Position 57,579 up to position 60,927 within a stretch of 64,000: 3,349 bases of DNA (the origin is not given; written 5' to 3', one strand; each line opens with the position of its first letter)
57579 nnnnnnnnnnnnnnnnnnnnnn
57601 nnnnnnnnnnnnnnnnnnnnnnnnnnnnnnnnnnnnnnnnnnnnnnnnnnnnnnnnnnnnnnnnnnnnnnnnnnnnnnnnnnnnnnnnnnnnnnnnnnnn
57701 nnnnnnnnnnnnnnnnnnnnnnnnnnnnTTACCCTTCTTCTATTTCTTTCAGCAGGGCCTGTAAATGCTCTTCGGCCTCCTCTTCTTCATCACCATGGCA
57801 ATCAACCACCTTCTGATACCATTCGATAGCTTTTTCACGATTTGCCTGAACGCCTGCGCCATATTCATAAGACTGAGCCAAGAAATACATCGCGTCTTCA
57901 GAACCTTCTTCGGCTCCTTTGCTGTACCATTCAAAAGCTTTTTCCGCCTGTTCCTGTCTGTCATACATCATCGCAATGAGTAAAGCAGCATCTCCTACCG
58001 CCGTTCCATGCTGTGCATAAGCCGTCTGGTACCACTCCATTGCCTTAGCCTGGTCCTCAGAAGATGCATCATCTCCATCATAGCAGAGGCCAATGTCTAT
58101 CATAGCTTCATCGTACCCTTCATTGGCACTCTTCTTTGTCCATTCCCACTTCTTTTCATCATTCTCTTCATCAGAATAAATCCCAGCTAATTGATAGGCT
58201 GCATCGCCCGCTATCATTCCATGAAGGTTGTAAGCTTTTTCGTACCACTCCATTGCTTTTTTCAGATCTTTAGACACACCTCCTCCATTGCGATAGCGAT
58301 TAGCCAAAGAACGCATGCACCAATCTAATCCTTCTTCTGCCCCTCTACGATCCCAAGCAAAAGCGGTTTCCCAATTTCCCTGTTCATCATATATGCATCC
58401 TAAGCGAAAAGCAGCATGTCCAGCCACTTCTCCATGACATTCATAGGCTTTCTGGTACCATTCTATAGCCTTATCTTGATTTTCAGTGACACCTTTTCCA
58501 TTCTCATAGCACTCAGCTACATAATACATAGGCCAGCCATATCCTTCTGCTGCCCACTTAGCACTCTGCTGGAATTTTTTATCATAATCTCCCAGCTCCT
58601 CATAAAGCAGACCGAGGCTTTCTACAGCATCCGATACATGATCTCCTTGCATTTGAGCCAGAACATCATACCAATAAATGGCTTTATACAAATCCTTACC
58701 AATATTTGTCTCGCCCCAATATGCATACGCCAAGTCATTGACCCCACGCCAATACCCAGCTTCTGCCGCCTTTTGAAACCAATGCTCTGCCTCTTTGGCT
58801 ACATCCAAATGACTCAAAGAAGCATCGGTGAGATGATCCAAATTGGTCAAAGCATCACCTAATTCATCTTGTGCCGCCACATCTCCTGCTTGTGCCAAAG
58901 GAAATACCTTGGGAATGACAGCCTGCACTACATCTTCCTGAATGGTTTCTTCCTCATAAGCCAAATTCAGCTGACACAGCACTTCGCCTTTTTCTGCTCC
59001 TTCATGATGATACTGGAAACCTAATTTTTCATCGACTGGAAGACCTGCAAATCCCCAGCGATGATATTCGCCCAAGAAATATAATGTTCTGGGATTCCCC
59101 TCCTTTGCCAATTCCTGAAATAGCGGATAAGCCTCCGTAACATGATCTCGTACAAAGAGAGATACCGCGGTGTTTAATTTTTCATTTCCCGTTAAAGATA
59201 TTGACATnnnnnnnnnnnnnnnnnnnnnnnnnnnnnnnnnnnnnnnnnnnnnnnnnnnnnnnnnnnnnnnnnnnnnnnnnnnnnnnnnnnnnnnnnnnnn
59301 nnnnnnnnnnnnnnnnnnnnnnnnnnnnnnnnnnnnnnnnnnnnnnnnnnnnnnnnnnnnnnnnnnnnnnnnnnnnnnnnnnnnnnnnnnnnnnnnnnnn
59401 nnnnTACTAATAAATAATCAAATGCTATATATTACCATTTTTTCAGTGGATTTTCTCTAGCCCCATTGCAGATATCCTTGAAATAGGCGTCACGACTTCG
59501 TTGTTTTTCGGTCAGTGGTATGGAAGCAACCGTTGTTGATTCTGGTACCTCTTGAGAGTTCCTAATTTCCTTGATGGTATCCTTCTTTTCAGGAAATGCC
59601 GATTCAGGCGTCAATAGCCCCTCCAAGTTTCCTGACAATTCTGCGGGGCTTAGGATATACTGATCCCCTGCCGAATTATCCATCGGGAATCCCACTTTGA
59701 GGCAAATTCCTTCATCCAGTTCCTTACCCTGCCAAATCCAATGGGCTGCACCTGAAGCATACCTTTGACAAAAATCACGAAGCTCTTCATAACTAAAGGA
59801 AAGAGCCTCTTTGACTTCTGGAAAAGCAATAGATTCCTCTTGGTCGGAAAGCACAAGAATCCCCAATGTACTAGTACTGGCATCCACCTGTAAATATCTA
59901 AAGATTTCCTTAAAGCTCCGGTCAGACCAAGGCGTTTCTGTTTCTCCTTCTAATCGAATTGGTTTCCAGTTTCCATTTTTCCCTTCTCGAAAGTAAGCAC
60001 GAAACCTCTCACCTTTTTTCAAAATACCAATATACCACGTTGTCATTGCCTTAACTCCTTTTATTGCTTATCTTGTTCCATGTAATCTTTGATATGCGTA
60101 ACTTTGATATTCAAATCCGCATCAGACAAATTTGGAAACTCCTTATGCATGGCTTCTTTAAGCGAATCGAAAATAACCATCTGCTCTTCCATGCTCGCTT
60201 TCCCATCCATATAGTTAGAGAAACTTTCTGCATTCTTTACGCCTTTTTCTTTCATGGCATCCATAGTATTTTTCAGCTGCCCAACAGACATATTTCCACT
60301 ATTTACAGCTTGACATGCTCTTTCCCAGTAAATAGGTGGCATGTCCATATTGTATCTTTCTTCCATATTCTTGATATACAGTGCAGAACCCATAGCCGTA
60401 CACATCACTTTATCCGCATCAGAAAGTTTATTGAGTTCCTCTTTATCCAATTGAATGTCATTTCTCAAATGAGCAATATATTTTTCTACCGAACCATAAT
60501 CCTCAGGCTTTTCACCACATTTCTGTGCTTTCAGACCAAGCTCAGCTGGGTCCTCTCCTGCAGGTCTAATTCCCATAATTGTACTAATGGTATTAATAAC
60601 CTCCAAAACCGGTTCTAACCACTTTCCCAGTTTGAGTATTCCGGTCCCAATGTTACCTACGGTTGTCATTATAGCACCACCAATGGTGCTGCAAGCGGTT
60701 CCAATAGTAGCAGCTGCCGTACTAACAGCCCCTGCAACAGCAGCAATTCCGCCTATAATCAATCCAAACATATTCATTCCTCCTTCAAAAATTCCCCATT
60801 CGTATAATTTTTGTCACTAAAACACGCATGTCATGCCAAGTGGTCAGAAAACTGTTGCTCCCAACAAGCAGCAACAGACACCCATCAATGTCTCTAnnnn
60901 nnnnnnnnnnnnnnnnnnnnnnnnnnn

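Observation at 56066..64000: Low-GC accessory island: HerA-like giant ATPase, glycine-zipper membrane protein, and independently promoted small-gene cassettes (candidate undescribed conflict/defence module)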

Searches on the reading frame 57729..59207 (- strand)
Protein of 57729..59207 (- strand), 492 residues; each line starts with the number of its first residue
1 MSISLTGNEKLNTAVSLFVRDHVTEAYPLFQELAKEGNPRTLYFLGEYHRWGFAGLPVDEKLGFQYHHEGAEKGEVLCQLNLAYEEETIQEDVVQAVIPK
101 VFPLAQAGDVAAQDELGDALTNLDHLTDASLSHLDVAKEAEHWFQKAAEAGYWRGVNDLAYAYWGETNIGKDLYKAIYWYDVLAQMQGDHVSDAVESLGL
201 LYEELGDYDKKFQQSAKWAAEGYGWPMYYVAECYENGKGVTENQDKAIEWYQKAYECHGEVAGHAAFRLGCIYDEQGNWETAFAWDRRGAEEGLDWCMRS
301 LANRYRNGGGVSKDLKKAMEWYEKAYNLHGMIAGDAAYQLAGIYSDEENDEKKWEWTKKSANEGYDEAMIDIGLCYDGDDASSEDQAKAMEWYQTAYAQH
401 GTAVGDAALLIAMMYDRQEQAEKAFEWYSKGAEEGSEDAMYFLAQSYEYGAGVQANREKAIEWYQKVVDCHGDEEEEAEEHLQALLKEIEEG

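Call 3: search_protein_families(library=pfam, proteins=[window:57729-59207:-], max_evalue=0.1)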
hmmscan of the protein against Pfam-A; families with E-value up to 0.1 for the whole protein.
window:57729-59207:- (492 aa): 14 families
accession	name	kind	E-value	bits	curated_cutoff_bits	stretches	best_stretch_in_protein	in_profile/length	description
PF08238.18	Sel1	-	2.7e-39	132.6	30.7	5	227-256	4-33/36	Sel1 repeat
PF13424.12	TPR_12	-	2.2e-07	31.4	30.1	1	243-288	25-70/77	Tetratricopeptide repeat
PF21629.2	Bleomycin_resist_prot_dom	-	3.1e-05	24.7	27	0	241-264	6-29/63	Bleomycin resistance protein domain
PF07719.23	TPR_2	-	0.00062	20.1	27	0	265-282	3-20/34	Tetratricopeptide repeat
PF13431.12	TPR_17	-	0.00065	20.2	24.4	0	251-282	2-32/34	Tetratricopeptide repeat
PF20057.4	DUF6456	-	0.00087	19.8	26.3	0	380-432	67-119/136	Domain of unknown function (DUF6456)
PF13176.12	TPR_7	-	0.0023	18.3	27.9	0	267-283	3-19/36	Tetratricopeptide repeat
PF00515.34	TPR_1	-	0.0031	17.7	27.8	0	198-210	7-19/34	Tetratricopeptide repeat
PF20308.4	TPR-S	-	0.0091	17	27.6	0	310-329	70-89/102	Tetratricopeptide Repeats-Sensor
PF12895.13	ANAPC3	-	0.01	16.6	27.2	0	388-447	7-66/82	Anaphase-promoting complex, cyclosome, subunit 3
PF13174.12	TPR_6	-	0.015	16.3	26.3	0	265-283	2-20/33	Tetratricopeptide repeat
PF21901.1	TMEM87A-B_GOLD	-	0.05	14.5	24.9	0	241-262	42-63/158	TMEM87A/B, GOLD domain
PF11342.13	DUF3144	-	0.063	14.1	25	0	227-256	37-66/77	Protein of unknown function (DUF3144)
PF13374.12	TPR_10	-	0.083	13.4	27.5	0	269-288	8-27/42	Tetratricopeptide repeat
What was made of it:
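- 57729..59207 (-): Sel1-repeat protein (492 aa). Accessory cassette, not conserved with the system. Pfam Sel1 E 3e-39 (call 3).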

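Call 4: search_protein_families(library=padloc, proteins=[window:57729-59207:-], max_evalue=0.1)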
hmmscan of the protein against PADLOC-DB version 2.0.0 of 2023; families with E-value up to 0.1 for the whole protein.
window:57729-59207:- (492 aa): 0 families

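Call 5: search_protein_families(library=ncbifam, proteins=[window:57729-59207:-], max_evalue=0.1)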
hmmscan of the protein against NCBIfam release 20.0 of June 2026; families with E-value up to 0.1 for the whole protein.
window:57729-59207:- (492 aa): 2 families
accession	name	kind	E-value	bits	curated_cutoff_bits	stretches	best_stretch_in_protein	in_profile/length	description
NF040959.1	MamA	equivalog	0.00037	20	200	0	367-474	72-172/204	magnetosome protein MamA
NF038194.1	AlgK_TPR_lipo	equivalog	0.082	11.5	700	0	367-468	299-400/448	alginate biosynthesis TPR repeat lipoprotein AlgK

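Call 6: search_protein_families(library=phrogs, proteins=[window:57729-59207:-], max_evalue=0.1)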
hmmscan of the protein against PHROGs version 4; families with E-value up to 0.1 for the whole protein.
window:57729-59207:- (492 aa): 1 family
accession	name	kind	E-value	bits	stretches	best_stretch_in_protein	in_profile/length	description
phrog_8741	-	unknown function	1.8e-48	166.7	5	104-275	68-230/380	-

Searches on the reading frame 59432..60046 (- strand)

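Call 3: search_protein_families(library=pfam, proteins=[window:59432-60046:-], max_evalue=0.1)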
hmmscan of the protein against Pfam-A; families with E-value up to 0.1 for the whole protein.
window:59432-60046:- (204 aa): 1 family
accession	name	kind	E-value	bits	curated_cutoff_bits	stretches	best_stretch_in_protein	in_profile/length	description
PF15292.12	Treslin_M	-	0.016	15.7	27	0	58-93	6-43/143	Treslin, M domain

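Call 4: search_protein_families(library=padloc, proteins=[window:59432-60046:-], max_evalue=0.1)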
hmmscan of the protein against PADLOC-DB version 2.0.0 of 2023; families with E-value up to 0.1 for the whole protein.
window:59432-60046:- (204 aa): 0 families

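Call 5: search_protein_families(library=ncbifam, proteins=[window:59432-60046:-], max_evalue=0.1)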
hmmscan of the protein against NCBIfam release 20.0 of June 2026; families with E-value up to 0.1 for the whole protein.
window:59432-60046:- (204 aa): 0 families

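Call 6: search_protein_families(library=phrogs, proteins=[window:59432-60046:-], max_evalue=0.1)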
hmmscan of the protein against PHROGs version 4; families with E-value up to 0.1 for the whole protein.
window:59432-60046:- (204 aa): 0 families

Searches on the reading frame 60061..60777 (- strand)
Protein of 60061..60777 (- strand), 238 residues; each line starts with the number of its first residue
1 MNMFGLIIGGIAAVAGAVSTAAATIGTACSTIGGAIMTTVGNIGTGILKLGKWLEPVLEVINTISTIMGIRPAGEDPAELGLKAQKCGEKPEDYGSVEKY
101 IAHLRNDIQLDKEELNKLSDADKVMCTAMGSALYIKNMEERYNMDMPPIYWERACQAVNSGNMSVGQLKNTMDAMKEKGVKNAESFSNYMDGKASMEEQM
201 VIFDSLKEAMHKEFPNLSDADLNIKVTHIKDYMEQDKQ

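Call 3: search_protein_families(library=pfam, proteins=[window:60061-60777:-], max_evalue=0.1)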
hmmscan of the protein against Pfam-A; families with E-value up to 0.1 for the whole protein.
window:60061-60777:- (238 aa): 0 families

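Call 4: search_protein_families(library=padloc, proteins=[window:60061-60777:-], max_evalue=0.1)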
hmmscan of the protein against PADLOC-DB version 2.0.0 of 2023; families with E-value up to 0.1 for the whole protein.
window:60061-60777:- (238 aa): 0 families

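Call 5: search_protein_families(library=ncbifam, proteins=[window:60061-60777:-], max_evalue=0.1)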
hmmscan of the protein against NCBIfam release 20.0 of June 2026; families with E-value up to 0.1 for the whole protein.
window:60061-60777:- (238 aa): 1 family
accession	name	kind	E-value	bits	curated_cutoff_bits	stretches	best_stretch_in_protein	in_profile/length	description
NF010193.0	PRK13672.1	equivalog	0.036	14.3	67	1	178-209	37-68/74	hypothetical protein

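Call 6: search_protein_families(library=phrogs, proteins=[window:60061-60777:-], max_evalue=0.1)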
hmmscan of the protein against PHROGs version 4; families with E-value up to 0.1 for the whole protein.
window:60061-60777:- (238 aa): 0 families

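Call 8: find_encoding_contigs(protein=window:60061-60777:-, flank=10000, max_places=8)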
Protein window:60061-60777:- (238 aa): no gene with exactly this product is on record in the collection.

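Call 36: find_homologous_proteins(query=window:60061-60777:-)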
Query window:60061-60777:- (238 aa): 18 proteins with E <= 0.001 among 616 candidates.
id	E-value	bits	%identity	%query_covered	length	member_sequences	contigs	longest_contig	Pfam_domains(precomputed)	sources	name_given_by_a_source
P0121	2.1e-151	520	100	99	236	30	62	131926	-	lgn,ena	-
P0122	6.7e-132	456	88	99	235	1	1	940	-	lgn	-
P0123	5.5e-125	433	83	99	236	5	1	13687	-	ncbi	-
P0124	3.2e-103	362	68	99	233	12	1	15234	-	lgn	-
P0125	6.6e-103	361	70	99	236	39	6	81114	-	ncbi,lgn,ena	-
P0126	1.2e-100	354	68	98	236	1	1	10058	-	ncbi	-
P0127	4.1e-100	352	67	97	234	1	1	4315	-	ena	-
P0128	1.5e-98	347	67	97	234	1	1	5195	-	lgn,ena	-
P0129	2.8e-98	346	66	97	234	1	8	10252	-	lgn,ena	-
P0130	4.0e-98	346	67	96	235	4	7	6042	-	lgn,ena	-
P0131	3.3e-97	343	66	96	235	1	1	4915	-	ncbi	-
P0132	2.1e-96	340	66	96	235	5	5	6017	-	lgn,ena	-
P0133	1.4e-73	265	55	99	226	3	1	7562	-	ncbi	-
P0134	4.7e-71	257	52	99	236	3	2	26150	-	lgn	-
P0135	9.2e-65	237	47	99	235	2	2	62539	-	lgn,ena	-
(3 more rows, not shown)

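Call 39: find_encoding_contigs(protein=P0121, flank=10000, max_places=4)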
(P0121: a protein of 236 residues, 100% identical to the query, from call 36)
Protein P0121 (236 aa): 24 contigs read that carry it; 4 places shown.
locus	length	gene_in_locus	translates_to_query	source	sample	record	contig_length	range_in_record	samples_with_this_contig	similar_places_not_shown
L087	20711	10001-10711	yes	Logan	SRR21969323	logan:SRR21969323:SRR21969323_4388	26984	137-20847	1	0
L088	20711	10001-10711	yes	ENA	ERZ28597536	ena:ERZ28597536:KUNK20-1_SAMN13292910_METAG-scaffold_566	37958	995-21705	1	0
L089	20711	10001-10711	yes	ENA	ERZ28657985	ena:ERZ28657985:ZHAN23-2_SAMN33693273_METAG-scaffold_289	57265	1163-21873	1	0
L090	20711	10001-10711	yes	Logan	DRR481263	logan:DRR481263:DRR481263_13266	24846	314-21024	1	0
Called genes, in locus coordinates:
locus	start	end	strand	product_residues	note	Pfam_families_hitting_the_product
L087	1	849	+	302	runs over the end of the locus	PF08279:HTH_11 (weak), PF13280:WYL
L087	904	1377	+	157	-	PF04970:LRAT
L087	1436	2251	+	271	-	-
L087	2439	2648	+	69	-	-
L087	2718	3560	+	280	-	-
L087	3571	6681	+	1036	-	-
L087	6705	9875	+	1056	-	PF01935:DUF87 (weak)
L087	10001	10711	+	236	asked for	-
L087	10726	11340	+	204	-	-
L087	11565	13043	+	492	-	PF13424:TPR_12 (faint), PF08238:Sel1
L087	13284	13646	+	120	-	-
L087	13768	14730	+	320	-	-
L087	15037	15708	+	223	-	PF00091:Tubulin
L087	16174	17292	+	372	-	PF04286:DUF445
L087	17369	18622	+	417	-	PF04286:DUF445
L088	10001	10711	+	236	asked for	-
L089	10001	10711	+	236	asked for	-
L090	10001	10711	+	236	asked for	-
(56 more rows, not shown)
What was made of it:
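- Tried and rejected: It failed (call 8) because the true start is the second ATG, giving 236 aa. P0121 then located the locus (calls 36, 39).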

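Call 81: search_solved_structures(query=A7, max_evalue=5)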
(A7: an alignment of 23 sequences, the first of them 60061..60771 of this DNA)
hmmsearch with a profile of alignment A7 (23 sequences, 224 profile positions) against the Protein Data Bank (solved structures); distinct sequences matched with E-value up to 5: 10.
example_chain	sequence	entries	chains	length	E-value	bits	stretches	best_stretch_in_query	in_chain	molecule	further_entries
8qad_A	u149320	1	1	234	0.00058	22.8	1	1-77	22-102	sc-apCC-6-LLIA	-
5fzr_A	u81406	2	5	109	0.066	16.1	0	92-115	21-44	DESIGNED TPR PROTEIN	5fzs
5fzq_A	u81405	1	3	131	0.078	15.9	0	92-115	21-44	DESIGNED TPR PROTEIN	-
2vwa_A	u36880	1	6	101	0.11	15.4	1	133-197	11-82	PUTATIVE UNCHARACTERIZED PROTEIN PF13_0012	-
1uly_A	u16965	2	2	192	0.18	14.7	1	153-199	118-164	hypothetical protein PH1932 | hypothetical transcription regulator protein, PH1932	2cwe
8fn4_6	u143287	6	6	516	0.3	13.9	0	143-185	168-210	RNA-editing substrate-binding complex protein 6 (RESC6) | RAP domain-containing protein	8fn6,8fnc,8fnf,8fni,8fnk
1iur_A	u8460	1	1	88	0.32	13.9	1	82-120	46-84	KIAA0730 protein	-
6iic_D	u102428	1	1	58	0.41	13.5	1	13-64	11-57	VP4 of Mud crab dicistrovirus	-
7yil_A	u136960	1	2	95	0.78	12.6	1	84-110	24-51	GINS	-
8zdo_v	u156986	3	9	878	2.1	11.2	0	4-43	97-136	Central fiber protein (gp20)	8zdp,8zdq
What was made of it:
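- Tried and rejected: Only a designed coiled coil, judged spurious (call 81).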

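Call 94: search_protein_families(library=pfam, alignment_id=A7, max_evalue=0.01)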
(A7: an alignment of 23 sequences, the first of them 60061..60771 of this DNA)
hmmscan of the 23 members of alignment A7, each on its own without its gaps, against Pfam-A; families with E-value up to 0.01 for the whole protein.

A. member 1, window:60061-60771:- (236 aa): 0 families

B. families by the number of members that match (of 23 scanned): 6 families
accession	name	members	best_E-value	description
PF04888.17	SseC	1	0.0011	Secretion system effector C (SseC) like family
PF04472.17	SepF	1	0.0019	Cell division protein SepF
PF21796.3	Cac1_C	1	0.0023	Chromatin assembly factor 1 subunit Cac1, C-terminal domain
PF04760.21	IF2_N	1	0.0046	Translation initiation factor IF-2, N-terminal region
PF22813.1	TcaA_2nd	1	0.0078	TcaA protein second domain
PF11492.14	Dicistro_VP4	1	0.0093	Cricket paralysis virus, VP4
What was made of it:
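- On Glycine-zipper pore formers or bacteriocins (for the 236-aa protein): There is no sequence match to any known pore-former family (calls 3, 81, 94).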
